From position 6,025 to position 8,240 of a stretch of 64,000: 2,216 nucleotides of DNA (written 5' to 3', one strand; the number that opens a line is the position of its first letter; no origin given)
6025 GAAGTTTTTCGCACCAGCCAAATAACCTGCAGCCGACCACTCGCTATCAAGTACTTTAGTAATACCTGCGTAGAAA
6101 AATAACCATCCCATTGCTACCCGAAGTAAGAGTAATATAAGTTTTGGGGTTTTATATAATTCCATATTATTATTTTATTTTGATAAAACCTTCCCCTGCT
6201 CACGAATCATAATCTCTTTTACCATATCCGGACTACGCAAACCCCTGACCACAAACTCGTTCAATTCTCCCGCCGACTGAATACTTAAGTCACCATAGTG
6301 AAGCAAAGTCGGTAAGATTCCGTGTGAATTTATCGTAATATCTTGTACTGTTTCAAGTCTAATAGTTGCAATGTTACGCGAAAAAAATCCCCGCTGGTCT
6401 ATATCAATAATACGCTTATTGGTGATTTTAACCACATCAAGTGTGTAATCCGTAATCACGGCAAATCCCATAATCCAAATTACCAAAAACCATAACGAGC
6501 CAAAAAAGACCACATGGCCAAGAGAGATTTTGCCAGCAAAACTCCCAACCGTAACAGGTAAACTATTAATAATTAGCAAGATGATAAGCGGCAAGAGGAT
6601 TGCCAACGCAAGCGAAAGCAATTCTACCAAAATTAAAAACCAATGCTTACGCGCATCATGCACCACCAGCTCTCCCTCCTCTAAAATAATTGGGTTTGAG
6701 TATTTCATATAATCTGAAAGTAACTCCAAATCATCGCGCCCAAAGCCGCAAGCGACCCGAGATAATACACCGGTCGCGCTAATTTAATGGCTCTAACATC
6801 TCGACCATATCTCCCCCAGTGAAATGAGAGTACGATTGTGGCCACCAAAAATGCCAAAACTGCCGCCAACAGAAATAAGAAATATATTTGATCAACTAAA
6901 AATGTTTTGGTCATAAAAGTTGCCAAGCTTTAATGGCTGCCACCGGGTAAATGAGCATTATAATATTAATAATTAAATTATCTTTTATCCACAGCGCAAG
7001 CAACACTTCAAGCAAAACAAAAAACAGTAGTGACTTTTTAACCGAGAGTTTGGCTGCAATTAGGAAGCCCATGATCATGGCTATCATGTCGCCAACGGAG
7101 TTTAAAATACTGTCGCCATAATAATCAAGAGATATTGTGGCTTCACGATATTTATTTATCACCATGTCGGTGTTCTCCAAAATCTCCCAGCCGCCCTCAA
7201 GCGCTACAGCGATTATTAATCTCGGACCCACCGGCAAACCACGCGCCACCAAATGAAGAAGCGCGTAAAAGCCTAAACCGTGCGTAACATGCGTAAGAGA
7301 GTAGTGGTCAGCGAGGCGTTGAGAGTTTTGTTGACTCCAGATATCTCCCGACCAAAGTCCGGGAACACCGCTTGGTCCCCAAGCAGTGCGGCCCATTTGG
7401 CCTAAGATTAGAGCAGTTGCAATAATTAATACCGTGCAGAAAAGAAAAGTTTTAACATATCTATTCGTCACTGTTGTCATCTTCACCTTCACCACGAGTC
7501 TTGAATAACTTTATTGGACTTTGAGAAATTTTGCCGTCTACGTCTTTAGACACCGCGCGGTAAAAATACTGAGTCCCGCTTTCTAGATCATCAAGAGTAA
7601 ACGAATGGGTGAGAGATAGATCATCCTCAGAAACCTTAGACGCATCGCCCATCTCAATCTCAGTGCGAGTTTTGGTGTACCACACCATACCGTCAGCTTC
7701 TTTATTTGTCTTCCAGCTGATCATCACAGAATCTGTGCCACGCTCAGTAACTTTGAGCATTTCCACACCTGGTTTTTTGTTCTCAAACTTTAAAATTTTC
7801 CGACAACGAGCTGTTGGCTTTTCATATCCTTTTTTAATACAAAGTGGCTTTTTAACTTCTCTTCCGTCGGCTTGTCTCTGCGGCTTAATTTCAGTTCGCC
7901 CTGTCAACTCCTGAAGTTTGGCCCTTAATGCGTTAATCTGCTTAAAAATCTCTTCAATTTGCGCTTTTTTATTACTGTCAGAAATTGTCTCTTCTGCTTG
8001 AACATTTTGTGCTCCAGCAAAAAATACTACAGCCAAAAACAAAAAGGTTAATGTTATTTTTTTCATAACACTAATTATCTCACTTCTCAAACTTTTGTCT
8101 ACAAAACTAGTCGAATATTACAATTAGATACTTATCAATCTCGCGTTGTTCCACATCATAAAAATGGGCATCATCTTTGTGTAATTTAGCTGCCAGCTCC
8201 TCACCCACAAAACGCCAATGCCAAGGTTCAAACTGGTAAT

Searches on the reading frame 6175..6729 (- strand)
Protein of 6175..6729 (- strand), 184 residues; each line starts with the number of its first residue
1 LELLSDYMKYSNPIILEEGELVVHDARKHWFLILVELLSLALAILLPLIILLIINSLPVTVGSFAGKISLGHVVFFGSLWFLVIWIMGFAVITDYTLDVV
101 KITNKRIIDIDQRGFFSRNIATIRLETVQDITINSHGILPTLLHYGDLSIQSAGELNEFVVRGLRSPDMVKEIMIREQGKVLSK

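Call 21: search_protein_families(library=pfam, proteins=[window:6175-6729:-], max_evalue=0.0001)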
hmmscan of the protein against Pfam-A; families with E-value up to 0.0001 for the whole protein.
window:6175-6729:- (184 aa): 1 family
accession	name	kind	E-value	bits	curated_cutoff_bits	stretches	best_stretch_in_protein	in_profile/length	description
PF03703.20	bPH_2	-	2.1e-05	25.1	22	1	101-168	7-72/78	Bacterial PH domain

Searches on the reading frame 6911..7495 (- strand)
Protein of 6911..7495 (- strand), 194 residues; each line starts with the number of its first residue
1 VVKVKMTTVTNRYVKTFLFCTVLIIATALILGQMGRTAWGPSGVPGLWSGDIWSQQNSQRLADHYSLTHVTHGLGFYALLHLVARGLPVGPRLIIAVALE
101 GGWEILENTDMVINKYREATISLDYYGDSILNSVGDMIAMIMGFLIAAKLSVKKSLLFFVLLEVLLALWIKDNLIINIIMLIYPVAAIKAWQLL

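Call 21: search_protein_families(library=pfam, proteins=[window:6911-7495:-], max_evalue=0.0001)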
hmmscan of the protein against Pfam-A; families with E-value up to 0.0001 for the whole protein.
window:6911-7495:- (194 aa): 1 family
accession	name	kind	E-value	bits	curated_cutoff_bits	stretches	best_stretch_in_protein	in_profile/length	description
PF10755.14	DUF2585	-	1.1e-61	207.8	25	1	33-192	3-162/164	Protein of unknown function (DUF2585)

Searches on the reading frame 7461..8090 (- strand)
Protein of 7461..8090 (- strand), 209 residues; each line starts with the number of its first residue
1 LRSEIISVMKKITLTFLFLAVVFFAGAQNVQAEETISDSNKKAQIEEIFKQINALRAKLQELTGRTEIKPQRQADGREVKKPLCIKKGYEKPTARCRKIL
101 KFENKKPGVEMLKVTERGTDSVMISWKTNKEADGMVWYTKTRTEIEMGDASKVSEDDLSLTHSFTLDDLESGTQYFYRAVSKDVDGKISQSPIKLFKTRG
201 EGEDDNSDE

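Call 21: search_protein_families(library=pfam, proteins=[window:7461-8090:-], max_evalue=0.0001)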
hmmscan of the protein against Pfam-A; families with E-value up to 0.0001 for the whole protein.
window:7461-8090:- (209 aa): 2 families
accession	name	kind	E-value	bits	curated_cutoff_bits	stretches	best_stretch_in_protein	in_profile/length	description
PF16656.11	Pur_ac_phosph_N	-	4.5e-10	40.4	30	1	112-198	6-93/93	Purple acid Phosphatase, N-terminal domain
PF00041.27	fn3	-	2.1e-05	25.1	25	1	111-189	5-78/84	Fibronectin type III domain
